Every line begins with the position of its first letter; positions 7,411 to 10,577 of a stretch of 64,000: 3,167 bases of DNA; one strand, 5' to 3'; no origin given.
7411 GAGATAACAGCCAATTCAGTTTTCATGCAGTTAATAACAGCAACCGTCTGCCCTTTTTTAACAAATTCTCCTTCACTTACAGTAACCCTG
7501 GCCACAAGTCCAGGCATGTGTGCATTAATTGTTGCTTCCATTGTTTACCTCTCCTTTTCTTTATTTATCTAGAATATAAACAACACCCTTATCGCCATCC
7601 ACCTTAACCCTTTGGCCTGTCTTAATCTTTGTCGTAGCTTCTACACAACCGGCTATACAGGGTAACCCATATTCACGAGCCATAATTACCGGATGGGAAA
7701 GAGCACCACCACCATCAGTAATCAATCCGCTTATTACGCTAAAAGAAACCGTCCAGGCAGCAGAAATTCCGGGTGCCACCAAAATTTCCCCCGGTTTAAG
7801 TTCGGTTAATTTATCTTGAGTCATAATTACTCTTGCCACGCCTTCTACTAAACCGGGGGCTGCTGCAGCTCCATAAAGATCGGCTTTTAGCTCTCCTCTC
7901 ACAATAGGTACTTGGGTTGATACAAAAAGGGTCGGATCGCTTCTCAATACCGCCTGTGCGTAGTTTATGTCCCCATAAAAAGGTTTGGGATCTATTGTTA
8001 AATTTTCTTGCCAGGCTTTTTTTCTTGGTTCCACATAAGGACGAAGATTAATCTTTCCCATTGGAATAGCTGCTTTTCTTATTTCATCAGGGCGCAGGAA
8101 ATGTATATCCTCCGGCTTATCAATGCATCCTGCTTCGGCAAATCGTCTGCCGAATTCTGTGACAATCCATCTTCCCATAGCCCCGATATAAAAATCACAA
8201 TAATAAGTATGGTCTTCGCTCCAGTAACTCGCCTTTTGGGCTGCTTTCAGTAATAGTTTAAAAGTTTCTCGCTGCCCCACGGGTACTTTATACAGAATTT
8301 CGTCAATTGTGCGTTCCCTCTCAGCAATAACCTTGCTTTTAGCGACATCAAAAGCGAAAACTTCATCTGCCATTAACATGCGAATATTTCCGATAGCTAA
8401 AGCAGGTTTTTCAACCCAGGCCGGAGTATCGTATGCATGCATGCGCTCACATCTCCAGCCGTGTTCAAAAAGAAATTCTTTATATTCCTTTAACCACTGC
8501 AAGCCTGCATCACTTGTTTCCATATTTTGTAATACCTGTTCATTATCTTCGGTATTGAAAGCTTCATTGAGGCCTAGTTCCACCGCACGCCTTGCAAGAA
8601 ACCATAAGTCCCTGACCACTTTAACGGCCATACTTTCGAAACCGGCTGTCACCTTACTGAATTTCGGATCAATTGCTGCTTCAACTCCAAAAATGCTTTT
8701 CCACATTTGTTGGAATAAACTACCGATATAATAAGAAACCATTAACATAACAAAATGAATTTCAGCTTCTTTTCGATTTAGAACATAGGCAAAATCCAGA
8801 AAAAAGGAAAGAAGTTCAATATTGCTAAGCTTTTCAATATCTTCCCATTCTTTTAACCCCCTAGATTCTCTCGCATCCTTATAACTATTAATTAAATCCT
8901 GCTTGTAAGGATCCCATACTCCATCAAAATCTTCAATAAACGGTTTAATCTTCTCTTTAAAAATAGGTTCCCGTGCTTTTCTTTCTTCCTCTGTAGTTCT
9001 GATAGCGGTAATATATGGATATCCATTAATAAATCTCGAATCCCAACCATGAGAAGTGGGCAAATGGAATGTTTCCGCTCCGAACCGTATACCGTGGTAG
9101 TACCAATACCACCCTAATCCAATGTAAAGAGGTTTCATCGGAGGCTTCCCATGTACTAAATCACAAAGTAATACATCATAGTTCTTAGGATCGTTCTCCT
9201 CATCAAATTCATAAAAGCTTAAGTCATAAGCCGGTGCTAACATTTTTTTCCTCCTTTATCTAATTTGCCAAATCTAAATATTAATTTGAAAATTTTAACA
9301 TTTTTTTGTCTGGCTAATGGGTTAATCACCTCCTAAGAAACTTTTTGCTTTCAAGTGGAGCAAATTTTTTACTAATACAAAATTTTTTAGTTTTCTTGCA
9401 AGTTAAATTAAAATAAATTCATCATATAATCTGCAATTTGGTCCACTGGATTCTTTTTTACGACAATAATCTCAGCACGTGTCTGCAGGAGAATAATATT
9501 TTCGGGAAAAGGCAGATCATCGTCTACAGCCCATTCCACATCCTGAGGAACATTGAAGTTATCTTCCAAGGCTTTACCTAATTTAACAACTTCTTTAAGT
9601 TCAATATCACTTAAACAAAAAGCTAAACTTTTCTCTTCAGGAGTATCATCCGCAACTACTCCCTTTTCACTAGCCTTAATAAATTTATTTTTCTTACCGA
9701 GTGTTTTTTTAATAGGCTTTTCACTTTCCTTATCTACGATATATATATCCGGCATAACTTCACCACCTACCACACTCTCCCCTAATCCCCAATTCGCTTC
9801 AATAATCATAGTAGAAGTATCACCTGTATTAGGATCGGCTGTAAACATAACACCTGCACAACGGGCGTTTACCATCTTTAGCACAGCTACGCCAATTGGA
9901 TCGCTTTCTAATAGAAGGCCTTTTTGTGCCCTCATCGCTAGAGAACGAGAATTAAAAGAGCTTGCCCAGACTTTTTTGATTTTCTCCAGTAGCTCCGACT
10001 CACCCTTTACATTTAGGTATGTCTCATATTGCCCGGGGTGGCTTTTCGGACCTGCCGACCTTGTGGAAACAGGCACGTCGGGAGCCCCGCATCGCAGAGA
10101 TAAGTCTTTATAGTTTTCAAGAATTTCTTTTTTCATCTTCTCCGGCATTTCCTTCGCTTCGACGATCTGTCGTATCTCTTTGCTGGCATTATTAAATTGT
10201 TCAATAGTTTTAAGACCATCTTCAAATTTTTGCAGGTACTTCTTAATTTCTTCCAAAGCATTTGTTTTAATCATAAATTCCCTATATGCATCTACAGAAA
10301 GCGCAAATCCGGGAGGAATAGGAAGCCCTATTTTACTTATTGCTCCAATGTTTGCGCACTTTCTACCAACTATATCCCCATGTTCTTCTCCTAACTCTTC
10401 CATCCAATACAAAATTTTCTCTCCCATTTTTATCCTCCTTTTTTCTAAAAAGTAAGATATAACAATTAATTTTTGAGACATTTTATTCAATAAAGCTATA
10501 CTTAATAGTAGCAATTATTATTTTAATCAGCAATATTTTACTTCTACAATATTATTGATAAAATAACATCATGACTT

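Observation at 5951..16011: Split PEP-synthase/rifampin-phosphotransferase-like kinase co-clustered with a three-part biotin-dependent carboxylase, UPF0261, HD hydrolase and a CoA ligase: candidate novel ATP-dependent phosphorylation-carboxylation system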

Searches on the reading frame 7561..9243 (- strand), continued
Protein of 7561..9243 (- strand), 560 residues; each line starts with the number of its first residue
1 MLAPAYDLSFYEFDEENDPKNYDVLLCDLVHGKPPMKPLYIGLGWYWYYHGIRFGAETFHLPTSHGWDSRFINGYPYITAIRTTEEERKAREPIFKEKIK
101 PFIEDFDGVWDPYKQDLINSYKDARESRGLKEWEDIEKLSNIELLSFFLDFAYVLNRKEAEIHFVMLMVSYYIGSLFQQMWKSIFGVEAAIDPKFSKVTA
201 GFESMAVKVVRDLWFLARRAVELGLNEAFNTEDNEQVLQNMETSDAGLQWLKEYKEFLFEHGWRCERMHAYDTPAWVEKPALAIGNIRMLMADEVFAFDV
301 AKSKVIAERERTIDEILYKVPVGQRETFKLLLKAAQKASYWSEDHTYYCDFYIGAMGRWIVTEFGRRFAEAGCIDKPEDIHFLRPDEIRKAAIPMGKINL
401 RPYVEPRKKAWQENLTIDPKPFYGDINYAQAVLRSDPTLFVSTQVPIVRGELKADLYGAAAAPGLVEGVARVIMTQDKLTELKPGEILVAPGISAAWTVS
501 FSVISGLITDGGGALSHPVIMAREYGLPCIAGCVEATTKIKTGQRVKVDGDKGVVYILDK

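Call 68: find_encoding_contigs(protein=P0012, flank=10000, max_places=2)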
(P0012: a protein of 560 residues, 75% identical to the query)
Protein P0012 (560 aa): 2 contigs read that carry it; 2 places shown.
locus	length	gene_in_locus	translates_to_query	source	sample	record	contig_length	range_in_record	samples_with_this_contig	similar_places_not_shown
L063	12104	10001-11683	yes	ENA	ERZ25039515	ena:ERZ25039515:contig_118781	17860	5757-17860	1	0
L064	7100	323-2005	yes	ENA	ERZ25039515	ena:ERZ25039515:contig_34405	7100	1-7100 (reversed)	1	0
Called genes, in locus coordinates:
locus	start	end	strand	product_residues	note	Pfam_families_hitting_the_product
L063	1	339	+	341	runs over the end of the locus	PF01326:PPDK_N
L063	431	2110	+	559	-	PF27448:Rph_4th, PF00391:PEP-utilizers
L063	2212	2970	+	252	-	PF09918:DUF2148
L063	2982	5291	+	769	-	PF14691:Fer4_20, PF00070:Pyr_redox (faint), PF01266:DAO (weak), PF01946:Thi4 (weak), PF07992:Pyr_redox_2, PF13450:NAD_binding_8, PF13738:Pyr_redox_3 (weak), PF09918:DUF2148, +1 more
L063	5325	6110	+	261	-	PF02596:DUF169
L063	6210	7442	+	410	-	PF06792:UPF0261, PF23189:UPF0261_C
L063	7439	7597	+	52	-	-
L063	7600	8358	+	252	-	PF00378:ECH_1, PF16113:ECH_2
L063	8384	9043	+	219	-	PF10050:DUF2284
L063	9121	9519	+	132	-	PF00857:Isochorismatase (weak)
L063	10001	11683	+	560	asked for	PF27448:Rph_4th, PF00391:PEP-utilizers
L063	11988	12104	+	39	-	?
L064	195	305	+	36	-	-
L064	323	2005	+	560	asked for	PF27448:Rph_4th, PF00391:PEP-utilizers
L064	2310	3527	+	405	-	PF13433:Peripla_BP_5, PF13458:Peripla_BP_6, PF01094:ANF_receptor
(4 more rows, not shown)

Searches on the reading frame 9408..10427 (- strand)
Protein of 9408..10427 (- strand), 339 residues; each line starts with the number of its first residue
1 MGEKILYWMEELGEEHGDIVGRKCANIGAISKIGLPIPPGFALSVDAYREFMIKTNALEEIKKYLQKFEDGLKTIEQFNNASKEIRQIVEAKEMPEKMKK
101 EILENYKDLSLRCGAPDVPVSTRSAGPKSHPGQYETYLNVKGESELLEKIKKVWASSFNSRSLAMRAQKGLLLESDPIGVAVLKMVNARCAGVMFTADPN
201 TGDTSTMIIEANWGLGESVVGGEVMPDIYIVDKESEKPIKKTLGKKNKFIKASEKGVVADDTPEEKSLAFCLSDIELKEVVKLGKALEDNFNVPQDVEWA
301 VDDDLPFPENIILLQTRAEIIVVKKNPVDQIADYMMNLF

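Call 5: search_protein_families(library=pfam, proteins=[window:9408-10427:-])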
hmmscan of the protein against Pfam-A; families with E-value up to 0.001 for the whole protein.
window:9408-10427:- (339 aa): 1 family
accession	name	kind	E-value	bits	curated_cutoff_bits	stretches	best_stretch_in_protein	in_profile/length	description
PF01326.24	PPDK_N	-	1.1e-82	278.3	27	1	18-333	2-323/328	Pyruvate phosphate dikinase, AMP/ATP-binding domain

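Call 6: search_protein_families(library=ncbifam, proteins=[window:9408-10427:-])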
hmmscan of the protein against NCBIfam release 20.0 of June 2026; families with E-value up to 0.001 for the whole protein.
window:9408-10427:- (339 aa): 15 families
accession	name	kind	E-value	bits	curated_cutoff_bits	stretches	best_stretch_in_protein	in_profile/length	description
TIGR01418.1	PEP_synth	equivalog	5.7e-77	259.7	739.75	1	7-327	3-337/784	pyruvate, water dikinase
NF005057.0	PRK06464.1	equivalog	1.7e-75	254.6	598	1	3-329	4-343/798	phosphoenolpyruvate synthase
NF004878.0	PRK06241.1-3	subfamily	2.7e-61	207.8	945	1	6-318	5-310/891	phosphoenolpyruvate synthase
NF004881.0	PRK06241.2-2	equivalog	2.7e-56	191.4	883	1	18-318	17-309/898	phosphoenolpyruvate synthase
NF004877.0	PRK06241.1-2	subfamily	1.8e-54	185.3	866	1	8-304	7-302/869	phosphoenolpyruvate synthase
NF052631.1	prodigiosin_PigC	equivalog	6.2e-54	183.2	1300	1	17-318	13-296/883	prodigiosin ligase PigC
NF041857.1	RIF_Ptrans_rph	equivalog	5.6e-53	180.5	999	1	9-304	6-300/864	rifamycin-inactivating phosphotransferase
NF052632.1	undecylprod_RedH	equivalog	6.7e-48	163.3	1350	1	15-319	12-293/880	undecylprodigiosin ligase RedH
NF004879.0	PRK06241.1-4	equivalog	3.9e-45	154.3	976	1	9-305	8-303/868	phosphoenolpyruvate synthase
NF000283.1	RPH_KJ151292.1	equivalog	4.7e-41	140.9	1700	1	20-304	20-303/865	rifamycin-inactivating phosphotransferase Rph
NF004883.0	PRK06241.2-4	equivalog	1.9e-38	132.2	1063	1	19-318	31-326/928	phosphoenolpyruvate synthase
NF004880.0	PRK06241.2-1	equivalog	6e-31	107.2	972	1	19-304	17-270/837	phosphoenolpyruvate synthase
NF004882.0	PRK06241.2-3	equivalog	9.4e-15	53.8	850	1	18-230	10-215/827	phosphoenolpyruvate synthase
TIGR01828.1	pyru_phos_dikin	equivalog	4.4e-13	48.1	843.45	1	4-76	2-72/865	pyruvate, phosphate dikinase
NF004531.0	PRK05878.1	equivalog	2.1e-08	33.3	456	0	11-63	17-70/534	pyruvate, phosphate dikinase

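Call 35: search_solved_structures(query=window:9408-10427:-, max_evalue=1e-10)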
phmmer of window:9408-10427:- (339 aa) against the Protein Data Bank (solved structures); distinct sequences matched with E-value up to 1e-10: 8.
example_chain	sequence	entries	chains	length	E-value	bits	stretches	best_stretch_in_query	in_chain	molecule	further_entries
9dae_A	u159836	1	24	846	8.1e-57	196.4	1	4-322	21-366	Phosphoenolpyruvate synthase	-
8a8e_A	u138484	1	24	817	2.4e-51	178.4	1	81-304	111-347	Phosphoenolpyruvate synthase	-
9goj_A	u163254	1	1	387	2.6e-50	175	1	16-321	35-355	Phosphoenolpyruvate synthase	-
2ols_A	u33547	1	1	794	2.6e-36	129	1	2-321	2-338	Phosphoenolpyruvate synthase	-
5hv6_A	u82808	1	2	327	1.7e-35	126.3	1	12-302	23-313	Phosphoenolpyruvate synthase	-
5fbs_A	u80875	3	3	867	1.5e-34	123.2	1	13-302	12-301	Phosphoenolpyruvate synthase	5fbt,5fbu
5hv2_A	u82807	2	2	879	1.5e-34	123.2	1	12-302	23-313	Phosphoenolpyruvate synthase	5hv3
5hv1_A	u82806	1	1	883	1.5e-34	123.2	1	12-302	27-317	Phosphoenolpyruvate synthase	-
